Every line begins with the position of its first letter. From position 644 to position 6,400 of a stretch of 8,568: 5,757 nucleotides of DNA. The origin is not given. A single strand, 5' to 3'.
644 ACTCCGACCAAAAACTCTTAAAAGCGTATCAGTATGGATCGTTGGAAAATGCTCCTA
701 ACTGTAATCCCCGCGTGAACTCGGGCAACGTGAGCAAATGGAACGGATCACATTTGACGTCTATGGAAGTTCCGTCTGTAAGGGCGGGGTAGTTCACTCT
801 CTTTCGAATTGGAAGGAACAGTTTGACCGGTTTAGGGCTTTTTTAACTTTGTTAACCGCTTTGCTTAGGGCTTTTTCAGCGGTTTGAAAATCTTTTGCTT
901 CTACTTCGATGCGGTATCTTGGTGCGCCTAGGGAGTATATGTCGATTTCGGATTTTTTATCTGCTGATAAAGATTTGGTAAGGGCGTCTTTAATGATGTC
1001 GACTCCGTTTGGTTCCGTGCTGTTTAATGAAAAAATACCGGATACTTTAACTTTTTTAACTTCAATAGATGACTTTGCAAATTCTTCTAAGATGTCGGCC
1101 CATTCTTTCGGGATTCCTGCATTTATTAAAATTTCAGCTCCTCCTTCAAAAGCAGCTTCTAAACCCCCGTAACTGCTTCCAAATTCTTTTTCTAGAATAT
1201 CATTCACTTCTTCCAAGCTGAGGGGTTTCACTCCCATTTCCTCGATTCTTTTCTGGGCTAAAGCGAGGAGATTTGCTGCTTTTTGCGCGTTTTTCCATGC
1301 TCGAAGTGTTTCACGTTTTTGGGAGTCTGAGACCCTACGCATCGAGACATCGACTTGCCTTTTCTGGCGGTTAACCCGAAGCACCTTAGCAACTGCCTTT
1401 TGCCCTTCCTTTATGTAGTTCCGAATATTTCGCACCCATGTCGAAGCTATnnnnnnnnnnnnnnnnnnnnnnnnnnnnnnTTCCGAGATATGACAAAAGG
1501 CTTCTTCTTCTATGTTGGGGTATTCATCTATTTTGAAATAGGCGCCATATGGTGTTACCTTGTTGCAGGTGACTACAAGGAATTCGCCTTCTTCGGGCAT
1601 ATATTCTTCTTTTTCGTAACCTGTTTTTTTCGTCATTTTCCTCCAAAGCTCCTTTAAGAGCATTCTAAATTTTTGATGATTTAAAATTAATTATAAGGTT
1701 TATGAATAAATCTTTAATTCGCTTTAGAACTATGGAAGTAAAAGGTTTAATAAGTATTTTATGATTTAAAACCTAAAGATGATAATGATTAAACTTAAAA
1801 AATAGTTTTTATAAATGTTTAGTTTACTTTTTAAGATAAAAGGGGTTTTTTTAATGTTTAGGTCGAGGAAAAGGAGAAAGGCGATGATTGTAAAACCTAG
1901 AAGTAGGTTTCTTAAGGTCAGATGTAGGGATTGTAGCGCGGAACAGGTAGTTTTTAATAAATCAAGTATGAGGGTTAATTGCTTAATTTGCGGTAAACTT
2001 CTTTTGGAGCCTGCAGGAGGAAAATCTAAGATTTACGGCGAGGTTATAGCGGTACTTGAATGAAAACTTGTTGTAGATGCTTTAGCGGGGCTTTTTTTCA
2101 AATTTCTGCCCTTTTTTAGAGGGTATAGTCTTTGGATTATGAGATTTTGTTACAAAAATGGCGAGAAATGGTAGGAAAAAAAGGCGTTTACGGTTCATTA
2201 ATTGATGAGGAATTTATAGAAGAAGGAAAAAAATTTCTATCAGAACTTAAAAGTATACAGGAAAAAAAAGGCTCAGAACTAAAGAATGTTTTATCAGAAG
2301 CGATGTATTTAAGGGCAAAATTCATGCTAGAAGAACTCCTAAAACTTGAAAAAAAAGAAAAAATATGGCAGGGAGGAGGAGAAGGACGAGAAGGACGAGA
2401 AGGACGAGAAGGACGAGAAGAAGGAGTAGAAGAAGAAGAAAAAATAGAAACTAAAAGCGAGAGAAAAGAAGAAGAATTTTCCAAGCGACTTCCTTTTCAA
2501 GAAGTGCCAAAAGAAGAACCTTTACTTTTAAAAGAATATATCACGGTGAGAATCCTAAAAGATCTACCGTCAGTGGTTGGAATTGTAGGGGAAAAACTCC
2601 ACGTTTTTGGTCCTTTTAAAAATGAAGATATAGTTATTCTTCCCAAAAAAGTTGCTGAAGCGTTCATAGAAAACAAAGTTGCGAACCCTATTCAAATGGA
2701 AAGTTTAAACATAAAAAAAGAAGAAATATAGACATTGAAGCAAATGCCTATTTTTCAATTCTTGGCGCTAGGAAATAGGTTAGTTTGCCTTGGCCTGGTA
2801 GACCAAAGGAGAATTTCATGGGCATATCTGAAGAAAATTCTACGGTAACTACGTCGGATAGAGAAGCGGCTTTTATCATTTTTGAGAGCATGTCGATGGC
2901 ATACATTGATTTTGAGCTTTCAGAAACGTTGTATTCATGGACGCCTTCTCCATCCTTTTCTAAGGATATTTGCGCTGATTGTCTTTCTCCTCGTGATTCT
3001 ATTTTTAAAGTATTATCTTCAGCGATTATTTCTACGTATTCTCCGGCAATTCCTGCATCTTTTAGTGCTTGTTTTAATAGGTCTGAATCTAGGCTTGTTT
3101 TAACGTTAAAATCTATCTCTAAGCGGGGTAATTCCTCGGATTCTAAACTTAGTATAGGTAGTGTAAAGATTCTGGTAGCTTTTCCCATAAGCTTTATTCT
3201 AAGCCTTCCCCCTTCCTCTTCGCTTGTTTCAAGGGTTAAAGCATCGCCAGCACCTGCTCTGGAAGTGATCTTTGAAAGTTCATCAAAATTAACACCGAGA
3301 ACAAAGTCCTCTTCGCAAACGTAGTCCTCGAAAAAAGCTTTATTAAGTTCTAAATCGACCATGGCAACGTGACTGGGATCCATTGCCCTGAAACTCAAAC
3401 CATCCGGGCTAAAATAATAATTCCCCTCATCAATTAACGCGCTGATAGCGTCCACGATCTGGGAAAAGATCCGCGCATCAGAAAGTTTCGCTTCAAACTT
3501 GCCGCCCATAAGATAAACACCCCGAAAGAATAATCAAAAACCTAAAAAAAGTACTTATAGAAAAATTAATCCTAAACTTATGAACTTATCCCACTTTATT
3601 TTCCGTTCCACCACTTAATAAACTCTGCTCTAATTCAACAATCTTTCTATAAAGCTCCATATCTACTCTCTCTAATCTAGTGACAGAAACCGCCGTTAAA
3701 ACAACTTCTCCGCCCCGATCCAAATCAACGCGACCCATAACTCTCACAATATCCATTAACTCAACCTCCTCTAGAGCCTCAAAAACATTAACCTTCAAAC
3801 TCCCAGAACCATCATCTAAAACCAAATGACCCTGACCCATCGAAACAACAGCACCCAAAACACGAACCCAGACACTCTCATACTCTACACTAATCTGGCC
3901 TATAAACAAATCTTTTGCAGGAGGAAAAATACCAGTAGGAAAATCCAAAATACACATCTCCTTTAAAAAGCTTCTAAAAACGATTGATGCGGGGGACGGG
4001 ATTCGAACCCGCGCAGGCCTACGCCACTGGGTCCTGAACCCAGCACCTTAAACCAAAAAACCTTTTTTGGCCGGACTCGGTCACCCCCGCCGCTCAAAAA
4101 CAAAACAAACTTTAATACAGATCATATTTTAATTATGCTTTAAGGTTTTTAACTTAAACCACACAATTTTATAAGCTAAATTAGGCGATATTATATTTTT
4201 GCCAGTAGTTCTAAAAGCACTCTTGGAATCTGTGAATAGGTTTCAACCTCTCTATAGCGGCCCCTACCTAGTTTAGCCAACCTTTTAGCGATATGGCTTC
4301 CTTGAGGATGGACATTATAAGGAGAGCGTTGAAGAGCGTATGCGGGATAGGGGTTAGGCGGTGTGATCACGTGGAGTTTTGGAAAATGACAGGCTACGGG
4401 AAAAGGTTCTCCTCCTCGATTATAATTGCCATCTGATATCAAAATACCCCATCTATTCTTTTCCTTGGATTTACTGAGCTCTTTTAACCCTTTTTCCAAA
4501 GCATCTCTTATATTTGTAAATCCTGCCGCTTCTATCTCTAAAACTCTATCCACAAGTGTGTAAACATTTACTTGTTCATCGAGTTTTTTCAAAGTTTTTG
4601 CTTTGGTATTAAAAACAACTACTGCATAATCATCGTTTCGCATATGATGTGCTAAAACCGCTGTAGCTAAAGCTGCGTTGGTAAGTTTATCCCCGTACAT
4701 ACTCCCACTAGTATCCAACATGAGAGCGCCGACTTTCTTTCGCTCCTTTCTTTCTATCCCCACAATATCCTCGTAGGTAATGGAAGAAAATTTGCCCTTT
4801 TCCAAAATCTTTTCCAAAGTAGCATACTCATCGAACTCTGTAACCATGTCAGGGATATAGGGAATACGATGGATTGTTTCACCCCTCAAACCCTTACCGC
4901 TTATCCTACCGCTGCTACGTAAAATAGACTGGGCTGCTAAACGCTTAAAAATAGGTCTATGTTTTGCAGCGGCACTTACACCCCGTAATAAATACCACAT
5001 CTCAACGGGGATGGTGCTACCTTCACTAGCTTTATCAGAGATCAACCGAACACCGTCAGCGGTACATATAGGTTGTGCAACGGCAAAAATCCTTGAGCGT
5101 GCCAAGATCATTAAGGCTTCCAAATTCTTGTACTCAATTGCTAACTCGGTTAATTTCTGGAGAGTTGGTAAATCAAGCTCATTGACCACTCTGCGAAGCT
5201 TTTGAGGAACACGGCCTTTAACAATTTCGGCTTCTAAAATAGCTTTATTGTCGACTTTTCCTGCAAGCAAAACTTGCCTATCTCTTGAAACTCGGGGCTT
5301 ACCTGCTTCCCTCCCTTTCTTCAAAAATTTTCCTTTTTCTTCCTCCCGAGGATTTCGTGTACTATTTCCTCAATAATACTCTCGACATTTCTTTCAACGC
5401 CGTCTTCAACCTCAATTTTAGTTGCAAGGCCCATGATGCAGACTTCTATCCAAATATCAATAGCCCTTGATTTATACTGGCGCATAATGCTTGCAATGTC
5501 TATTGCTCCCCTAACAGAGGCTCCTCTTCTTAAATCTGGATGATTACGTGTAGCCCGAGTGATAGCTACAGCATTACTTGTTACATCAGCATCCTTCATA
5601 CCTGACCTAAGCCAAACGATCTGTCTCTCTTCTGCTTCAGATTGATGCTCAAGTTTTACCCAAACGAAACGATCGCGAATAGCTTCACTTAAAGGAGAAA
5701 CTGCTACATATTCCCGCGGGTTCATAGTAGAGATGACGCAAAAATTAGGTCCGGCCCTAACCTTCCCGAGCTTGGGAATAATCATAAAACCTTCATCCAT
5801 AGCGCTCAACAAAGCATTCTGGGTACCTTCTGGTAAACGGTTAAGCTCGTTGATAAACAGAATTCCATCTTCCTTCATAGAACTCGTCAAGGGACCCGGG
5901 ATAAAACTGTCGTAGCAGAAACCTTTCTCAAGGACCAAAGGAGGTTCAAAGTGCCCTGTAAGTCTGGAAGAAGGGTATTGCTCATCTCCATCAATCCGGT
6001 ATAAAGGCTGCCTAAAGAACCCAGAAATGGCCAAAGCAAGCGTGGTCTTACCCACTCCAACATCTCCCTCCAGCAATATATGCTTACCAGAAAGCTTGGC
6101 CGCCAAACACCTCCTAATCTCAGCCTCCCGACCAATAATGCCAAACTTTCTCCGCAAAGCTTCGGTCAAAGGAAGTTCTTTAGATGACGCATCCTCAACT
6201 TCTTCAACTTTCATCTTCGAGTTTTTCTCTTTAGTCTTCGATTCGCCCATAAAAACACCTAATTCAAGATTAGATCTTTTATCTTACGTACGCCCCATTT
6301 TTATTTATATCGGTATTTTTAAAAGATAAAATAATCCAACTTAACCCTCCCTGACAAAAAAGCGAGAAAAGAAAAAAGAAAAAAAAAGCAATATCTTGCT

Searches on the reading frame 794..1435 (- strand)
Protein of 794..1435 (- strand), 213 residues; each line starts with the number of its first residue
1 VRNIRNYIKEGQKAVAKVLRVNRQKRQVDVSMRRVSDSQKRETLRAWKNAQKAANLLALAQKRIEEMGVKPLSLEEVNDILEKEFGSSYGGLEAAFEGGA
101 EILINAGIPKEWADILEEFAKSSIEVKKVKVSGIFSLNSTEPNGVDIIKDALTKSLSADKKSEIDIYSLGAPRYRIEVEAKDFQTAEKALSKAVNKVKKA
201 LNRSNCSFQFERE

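Call 42: search_protein_families(library=pfam, proteins=[window:794-1435:-])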
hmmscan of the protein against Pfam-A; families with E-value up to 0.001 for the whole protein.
window:794-1435:- (213 aa): 1 family
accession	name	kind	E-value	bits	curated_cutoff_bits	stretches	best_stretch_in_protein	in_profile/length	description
PF07541.17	EIF_2_alpha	-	1.7e-27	96.1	22.8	1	75-182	3-113/114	Eukaryotic translation initiation factor 2 alpha subunit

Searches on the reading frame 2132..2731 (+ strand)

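Call 42: search_protein_families(library=pfam, proteins=[window:2132-2731:+])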
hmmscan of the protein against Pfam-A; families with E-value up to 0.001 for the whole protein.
window:2132-2731:+ (199 aa): 1 family
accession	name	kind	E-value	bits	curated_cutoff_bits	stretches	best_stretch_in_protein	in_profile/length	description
PF22090.1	Gins51_C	-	2.3e-14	53.3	27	1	137-185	1-46/48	Gins51, C-terminal domain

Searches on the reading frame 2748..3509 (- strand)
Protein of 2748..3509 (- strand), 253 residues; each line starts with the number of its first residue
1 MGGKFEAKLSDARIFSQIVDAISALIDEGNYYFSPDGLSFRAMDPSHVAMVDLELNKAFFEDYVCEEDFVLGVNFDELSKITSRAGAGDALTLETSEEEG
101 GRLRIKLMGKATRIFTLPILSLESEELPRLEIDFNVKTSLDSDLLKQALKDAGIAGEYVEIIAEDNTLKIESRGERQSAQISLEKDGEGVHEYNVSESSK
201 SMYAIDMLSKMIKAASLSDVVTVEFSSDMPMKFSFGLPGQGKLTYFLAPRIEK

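Call 42: search_protein_families(library=pfam, proteins=[window:2748-3509:-])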
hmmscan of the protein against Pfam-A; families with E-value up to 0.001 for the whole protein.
window:2748-3509:- (253 aa): 5 families
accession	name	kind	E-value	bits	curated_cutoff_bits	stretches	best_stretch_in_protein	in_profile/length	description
PF00705.23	PCNA_N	-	1.1e-24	86.9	20.3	1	5-99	2-96/127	Proliferating cell nuclear antigen, N-terminal domain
PF02144.21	Rad1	-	1.2e-12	47.9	24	1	4-223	1-243/257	Repair protein Rad1/Rec1/Rad17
PF02747.20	PCNA_C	-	1.4e-11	45.1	23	1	131-249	4-127/128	Proliferating cell nuclear antigen, C-terminal domain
PF04139.18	Rad9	-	9.1e-05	22.5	25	1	15-174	1-170/253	Rad9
PF04005.17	Hus1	-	0.00053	19.6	27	0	4-123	2-111/288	Hus1-like protein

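Call 43: find_related_loci(query=window:2748-3509:-, collection=genome_contigs, flank=200)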
Query window:2748-3509:- (253 aa) in genome_contigs; peptide patterns used: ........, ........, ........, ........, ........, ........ (x = any residue, [..] = any of these).
60 stretches matched a pattern; 1 encode a relative of the query (tblastn E <= 1e-3); 1 distinct loci.
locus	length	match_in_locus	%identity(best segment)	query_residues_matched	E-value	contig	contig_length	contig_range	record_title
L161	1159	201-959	93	1-253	5e-169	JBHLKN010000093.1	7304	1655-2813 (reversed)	MAG: Candidatus Hodarchaeota archaeon isolate DZ1B.339 DZ1B.339@41023, whole genome shotgun sequence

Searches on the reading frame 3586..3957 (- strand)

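Call 42: search_protein_families(library=pfam, proteins=[window:3586-3957:-])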
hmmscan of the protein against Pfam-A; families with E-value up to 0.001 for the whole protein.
window:3586-3957:- (123 aa): 3 families
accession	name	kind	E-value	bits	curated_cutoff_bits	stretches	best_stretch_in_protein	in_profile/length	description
PF12658.13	Ten1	-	1.7e-05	25.3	25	1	13-107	10-116/117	Telomere capping, CST complex subunit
PF01336.31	tRNA_anti-codon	-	7.9e-05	23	27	1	32-92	2-72/75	OB-fold nucleic acid binding domain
PF08661.17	Rep_fac-A_3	-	0.00066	20.4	23.5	1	28-111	18-99/105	Replication factor A protein 3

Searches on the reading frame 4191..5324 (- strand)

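Call 42: search_protein_families(library=pfam, proteins=[window:4191-5324:-])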
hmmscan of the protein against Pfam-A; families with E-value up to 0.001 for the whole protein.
window:4191-5324:- (377 aa): 3 families
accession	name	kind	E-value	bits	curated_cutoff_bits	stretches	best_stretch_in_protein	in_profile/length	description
PF13519.12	VWA_2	-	2.9e-09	37.9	27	1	201-299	3-106/107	von Willebrand factor type A domain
PF00092.34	VWA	-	1.2e-07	32.6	23.8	1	201-310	4-123/174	von Willebrand factor type A domain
PF05762.20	VWA_CoxE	-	1.9e-05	24.7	26.4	1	167-299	30-159/222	VWA domain containing CoxE-like protein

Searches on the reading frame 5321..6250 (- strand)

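Call 42: search_protein_families(library=pfam, proteins=[window:5321-6250:-])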
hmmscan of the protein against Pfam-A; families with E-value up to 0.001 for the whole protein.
window:5321-6250:- (309 aa): 7 families
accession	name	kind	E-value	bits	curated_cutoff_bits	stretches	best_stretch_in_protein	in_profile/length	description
PF07728.20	AAA_5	-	8e-21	74.9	22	1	57-195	1-139/139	AAA domain (dynein-related subfamily)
PF07726.17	AAA_3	-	1.6e-12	47.9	27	1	57-196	1-130/131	ATPase family associated with various cellular activities (AAA)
PF05496.18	RuvB_N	-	2.1e-06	28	27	0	122-155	79-112/159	Holliday junction DNA helicase RuvB P-loop domain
PF01078.27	Mg_chelatase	-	2.3e-05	24.3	20.3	0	39-78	6-45/207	Magnesium chelatase, subunit ChlI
PF00158.32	Sigma54_activat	-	2.8e-05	24.3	20.2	0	127-156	93-122/168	Sigma-54 interaction domain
PF00004.35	AAA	-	3.7e-05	24.6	21.2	1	58-156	1-97/131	ATPase family associated with various cellular activities (AAA)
PF06068.19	TIP49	-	0.00022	20.9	23.8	1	50-78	45-73/347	TIP49 P-loop domain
